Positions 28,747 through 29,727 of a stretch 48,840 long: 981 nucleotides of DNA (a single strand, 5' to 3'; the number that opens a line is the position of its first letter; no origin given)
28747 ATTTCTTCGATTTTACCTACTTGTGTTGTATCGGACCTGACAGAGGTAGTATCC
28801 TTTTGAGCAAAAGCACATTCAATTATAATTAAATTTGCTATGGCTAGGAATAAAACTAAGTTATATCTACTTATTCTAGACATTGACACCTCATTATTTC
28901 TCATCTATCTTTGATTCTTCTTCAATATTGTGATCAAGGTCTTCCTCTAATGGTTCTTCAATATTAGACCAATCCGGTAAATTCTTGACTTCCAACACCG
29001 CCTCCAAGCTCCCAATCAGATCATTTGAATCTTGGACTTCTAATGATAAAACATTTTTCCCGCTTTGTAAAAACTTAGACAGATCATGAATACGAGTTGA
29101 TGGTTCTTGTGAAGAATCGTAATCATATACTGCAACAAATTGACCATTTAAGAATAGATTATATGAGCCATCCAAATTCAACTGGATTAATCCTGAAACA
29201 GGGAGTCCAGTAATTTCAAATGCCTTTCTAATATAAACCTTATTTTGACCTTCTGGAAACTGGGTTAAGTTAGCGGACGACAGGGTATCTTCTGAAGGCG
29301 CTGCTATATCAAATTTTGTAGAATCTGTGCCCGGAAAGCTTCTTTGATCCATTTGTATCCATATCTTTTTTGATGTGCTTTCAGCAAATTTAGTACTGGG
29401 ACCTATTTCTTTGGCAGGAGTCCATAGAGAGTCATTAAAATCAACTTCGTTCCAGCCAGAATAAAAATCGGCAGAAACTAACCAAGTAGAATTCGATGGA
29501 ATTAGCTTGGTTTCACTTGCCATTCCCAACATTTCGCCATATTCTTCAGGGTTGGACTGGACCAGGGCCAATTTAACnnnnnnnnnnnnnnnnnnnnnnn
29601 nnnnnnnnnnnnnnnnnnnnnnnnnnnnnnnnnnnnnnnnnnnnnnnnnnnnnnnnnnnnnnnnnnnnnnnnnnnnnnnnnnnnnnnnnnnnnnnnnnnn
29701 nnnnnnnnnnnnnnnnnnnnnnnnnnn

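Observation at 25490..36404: ExbB + two ExbD + AgmX-type TonB-like protein behind two giant TPR/coiled-coil proteins: an Agl/Glt-'core'-like envelope machine of unknown function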

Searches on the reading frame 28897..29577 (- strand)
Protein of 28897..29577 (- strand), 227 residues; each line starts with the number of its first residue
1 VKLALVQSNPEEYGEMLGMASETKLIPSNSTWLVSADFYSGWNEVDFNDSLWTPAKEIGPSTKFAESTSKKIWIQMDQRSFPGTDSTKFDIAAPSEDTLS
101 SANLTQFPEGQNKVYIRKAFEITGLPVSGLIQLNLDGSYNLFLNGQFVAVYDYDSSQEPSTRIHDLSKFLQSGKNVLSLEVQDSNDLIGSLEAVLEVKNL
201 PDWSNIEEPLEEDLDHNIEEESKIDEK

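Call 26: search_protein_families(library=ncbifam, proteins=[window:28897-29577:-], max_evalue=10)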
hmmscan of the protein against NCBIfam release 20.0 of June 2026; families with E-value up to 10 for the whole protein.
seq(227 aa): 1 family
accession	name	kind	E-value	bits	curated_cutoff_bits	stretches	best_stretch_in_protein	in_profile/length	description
NF041573.1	rhamnosid_Stmyc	equivalog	7.6e-05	20.7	1720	2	100-198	135-242/1028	alpha-L-rhamnosidase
